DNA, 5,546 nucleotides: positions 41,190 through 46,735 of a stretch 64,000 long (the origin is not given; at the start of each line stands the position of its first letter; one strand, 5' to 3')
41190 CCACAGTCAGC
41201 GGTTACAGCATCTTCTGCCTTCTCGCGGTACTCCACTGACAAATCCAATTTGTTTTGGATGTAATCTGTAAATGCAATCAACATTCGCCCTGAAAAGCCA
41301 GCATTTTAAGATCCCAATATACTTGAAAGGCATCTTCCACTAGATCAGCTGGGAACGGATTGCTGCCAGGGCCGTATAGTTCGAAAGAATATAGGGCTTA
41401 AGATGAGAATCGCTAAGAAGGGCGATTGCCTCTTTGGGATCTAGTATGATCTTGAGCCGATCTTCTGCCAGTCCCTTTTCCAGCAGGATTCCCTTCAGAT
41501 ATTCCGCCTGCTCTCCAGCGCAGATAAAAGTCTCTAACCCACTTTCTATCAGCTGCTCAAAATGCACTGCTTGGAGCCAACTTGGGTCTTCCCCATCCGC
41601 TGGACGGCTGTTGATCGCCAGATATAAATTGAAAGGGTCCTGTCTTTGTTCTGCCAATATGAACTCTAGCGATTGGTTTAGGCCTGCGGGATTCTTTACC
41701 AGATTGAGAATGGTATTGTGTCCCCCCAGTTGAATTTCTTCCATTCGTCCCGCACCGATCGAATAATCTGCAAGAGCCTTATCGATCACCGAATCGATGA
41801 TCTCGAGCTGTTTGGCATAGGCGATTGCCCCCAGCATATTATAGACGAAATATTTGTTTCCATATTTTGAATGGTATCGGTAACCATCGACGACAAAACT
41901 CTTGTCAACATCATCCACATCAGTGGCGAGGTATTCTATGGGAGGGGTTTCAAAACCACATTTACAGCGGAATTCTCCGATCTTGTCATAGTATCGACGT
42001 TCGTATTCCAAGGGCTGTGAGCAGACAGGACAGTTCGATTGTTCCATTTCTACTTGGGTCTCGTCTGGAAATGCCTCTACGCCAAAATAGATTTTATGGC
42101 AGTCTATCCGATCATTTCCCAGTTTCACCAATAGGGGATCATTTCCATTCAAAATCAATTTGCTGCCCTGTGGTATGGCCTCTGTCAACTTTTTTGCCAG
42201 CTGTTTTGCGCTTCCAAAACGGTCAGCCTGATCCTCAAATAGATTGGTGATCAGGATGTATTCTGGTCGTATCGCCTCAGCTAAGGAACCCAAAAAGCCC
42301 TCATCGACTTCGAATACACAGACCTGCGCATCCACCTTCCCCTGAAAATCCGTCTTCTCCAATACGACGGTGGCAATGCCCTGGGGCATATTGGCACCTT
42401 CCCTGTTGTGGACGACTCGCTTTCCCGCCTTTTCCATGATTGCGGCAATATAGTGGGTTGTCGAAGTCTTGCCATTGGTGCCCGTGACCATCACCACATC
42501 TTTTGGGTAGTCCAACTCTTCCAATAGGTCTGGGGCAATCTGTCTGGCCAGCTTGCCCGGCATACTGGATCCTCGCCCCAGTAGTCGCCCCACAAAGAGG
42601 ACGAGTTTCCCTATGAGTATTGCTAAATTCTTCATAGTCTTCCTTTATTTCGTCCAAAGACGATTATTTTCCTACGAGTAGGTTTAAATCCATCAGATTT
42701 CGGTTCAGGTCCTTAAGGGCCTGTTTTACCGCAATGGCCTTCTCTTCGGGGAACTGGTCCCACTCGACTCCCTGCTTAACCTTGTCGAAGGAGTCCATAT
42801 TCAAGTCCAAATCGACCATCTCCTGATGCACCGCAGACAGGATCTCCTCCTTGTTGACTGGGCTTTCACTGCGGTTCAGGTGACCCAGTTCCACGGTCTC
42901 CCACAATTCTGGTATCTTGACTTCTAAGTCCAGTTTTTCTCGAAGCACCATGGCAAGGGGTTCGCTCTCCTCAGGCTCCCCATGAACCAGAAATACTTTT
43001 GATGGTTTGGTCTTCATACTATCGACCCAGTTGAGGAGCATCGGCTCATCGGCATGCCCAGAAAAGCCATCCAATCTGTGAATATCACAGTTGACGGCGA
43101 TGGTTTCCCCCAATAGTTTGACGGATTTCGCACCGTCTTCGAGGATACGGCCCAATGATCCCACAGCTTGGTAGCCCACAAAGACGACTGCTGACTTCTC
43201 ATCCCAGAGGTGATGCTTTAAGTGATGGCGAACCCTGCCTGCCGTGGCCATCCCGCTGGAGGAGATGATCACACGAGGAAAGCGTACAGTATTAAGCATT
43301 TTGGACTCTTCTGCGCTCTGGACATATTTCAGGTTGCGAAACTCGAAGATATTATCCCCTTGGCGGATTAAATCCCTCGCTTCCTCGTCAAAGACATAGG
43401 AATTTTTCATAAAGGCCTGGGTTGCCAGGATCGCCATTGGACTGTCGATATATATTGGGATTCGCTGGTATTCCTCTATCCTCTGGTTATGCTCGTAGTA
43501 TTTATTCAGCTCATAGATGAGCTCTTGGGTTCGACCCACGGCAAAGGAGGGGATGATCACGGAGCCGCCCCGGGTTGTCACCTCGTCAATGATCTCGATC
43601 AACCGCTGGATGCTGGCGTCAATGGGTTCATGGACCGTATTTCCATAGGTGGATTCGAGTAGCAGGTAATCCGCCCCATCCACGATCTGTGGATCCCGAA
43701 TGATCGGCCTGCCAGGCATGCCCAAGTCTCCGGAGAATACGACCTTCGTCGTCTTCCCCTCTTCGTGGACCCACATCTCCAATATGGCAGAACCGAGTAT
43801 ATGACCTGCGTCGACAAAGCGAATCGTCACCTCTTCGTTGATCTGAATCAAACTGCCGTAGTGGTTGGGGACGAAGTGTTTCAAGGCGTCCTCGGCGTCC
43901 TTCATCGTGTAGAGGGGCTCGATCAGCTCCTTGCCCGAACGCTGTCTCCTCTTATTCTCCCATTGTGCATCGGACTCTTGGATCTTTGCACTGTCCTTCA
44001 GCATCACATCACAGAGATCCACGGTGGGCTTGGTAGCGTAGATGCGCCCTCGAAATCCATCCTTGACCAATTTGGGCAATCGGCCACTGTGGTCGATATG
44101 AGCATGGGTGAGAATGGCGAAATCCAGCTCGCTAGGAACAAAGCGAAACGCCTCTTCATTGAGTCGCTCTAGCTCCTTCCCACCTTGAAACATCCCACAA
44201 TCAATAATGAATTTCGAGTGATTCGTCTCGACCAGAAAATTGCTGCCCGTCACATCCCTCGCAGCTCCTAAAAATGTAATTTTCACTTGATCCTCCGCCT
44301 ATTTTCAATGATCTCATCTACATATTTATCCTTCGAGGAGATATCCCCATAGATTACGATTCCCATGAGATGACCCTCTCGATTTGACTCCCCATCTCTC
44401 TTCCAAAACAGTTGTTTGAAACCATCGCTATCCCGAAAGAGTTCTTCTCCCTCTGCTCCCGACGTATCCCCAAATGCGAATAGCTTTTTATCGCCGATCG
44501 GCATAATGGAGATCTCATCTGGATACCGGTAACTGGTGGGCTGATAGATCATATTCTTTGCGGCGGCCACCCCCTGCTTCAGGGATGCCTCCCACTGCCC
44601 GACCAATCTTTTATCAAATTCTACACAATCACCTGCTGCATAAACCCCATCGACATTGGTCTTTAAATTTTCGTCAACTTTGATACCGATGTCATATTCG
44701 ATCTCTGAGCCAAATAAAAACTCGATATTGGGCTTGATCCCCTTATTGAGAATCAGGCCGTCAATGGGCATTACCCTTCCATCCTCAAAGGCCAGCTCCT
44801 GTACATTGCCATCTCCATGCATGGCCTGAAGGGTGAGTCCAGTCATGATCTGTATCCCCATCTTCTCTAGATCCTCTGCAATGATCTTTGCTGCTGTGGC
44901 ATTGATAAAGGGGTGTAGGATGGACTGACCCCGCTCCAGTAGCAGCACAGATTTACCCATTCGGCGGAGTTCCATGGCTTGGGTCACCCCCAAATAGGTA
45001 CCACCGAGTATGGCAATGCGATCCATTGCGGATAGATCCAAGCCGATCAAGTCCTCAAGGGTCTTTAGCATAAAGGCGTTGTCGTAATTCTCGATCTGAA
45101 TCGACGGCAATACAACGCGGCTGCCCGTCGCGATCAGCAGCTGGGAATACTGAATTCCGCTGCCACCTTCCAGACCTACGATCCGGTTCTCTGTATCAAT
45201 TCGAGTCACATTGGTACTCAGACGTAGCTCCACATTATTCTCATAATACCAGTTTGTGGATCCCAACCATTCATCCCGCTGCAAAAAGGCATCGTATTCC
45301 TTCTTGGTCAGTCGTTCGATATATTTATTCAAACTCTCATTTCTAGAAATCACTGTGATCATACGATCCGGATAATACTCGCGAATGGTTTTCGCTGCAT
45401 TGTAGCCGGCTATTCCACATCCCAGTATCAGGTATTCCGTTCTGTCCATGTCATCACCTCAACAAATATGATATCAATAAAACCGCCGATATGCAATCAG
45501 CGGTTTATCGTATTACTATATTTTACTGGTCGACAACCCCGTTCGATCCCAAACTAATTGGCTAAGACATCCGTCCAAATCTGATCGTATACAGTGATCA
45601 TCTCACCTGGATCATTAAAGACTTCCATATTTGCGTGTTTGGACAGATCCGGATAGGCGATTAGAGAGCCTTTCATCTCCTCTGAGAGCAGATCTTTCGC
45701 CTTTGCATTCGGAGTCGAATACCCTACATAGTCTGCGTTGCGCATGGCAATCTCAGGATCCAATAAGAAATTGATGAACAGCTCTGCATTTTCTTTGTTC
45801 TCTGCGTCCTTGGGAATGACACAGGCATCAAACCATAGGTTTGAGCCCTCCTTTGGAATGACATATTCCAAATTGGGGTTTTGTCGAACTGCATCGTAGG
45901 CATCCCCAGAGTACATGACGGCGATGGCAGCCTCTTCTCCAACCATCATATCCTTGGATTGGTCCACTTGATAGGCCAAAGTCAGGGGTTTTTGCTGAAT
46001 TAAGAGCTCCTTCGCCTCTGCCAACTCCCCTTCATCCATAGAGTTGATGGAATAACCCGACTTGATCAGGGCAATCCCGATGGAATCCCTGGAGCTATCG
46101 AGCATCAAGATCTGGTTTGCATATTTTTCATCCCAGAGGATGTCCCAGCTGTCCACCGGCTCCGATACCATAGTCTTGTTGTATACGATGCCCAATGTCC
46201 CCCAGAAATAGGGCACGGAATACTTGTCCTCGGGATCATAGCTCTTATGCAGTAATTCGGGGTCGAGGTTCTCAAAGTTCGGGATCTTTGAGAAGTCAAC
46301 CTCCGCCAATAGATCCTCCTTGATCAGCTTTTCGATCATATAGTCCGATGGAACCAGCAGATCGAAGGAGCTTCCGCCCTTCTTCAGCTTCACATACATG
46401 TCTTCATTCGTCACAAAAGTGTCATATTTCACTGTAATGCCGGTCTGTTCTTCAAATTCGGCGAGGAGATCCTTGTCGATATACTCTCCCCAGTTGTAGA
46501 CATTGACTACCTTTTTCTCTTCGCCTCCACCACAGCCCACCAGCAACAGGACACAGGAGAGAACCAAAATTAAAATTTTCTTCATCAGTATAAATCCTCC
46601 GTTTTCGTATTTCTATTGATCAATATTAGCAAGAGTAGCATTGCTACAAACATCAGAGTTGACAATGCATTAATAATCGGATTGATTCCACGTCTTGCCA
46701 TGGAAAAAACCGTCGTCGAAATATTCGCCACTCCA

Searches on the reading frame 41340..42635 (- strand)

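Call 77: search_protein_families(library=pfam, proteins=[window:41340-42635:-], max_evalue=0.00001)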
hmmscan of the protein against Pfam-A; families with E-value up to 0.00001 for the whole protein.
window:41340-42635:- (431 aa): 2 families
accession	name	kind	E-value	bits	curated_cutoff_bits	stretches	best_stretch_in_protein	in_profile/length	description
PF08353.15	MurT_C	-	1.2e-19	70.7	25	1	312-423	1-110/110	MurT ligase C-terminal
PF08245.18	Mur_ligase_M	-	3.5e-16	60.2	24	1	50-191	1-152/200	Mur ligase middle domain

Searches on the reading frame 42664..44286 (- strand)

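Call 77: search_protein_families(library=pfam, proteins=[window:42664-44286:-], max_evalue=0.00001)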
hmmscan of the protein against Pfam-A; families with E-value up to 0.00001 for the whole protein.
window:42664-44286:- (540 aa): 5 families
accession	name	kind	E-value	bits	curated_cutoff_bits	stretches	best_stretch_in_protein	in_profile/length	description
PF10996.14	Beta-Casp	-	3.3e-38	131.3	27.7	1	253-381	1-119/120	Beta-Casp domain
PF07521.17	RMMBL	-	1.3e-18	67.2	21.6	1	396-459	2-63/63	Zn-dependent metallo-hydrolase RNA specificity domain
PF00753.33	Lactamase_B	-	1.3e-11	45.3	22.7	1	13-235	5-183/196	Metallo-beta-lactamase superfamily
PF16661.11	Lactamase_B_6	-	1.7e-09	37.8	27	1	18-171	1-149/193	Metallo-beta-lactamase superfamily domain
PF12706.13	Lactamase_B_2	-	2.6e-06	27.6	27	0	50-236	27-190/200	Beta-lactamase superfamily domain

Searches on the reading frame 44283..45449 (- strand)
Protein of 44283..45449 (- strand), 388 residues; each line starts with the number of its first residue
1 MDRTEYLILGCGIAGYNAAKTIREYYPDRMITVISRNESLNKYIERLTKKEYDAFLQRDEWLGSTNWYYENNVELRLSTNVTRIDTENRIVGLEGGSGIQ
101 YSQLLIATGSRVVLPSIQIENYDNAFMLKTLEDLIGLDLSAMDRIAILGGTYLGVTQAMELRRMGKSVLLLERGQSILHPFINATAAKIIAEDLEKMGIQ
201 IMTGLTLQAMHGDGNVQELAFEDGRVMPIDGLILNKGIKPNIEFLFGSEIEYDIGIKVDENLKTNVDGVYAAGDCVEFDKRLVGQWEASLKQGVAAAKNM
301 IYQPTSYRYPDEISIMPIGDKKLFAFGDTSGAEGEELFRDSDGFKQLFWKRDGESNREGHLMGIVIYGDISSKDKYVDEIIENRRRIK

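Call 79: search_protein_families(library=pfam, proteins=[window:44283-45449:-], max_evalue=0.00001)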
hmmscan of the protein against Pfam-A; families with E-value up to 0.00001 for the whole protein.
window:44283-45449:- (388 aa): 3 families
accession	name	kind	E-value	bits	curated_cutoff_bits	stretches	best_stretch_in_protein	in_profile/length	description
PF07992.20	Pyr_redox_2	-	3.7e-49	168.2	26.1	1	5-293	2-291/291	Pyridine nucleotide-disulphide oxidoreductase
PF00070.33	Pyr_redox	-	6.5e-17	62.3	22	1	144-223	1-81/82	Pyridine nucleotide-disulphide oxidoreductase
PF13738.12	Pyr_redox_3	-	1.7e-07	31.2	30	1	70-273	93-305/305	Pyridine nucleotide-disulphide oxidoreductase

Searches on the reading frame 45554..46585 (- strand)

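Call 79: search_protein_families(library=pfam, proteins=[window:45554-46585:-], max_evalue=0.00001)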
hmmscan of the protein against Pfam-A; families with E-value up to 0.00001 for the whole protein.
window:45554-46585:- (343 aa): 4 families
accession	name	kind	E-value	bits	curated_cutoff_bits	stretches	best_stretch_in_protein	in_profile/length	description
PF13416.11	SBP_bac_8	-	1.3e-35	124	27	1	40-304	2-271/279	Bacterial extracellular solute-binding protein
PF13343.11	SBP_bac_6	-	5.1e-28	98.6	24.6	1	79-298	16-226/245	Bacterial extracellular solute-binding protein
PF01547.30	SBP_bac_1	-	2.4e-21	77.5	26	1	35-279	9-305/307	Bacterial extracellular solute-binding protein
PF13531.11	SBP_bac_11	-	6.1e-14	52.8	25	1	38-278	14-216/227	Bacterial extracellular solute-binding protein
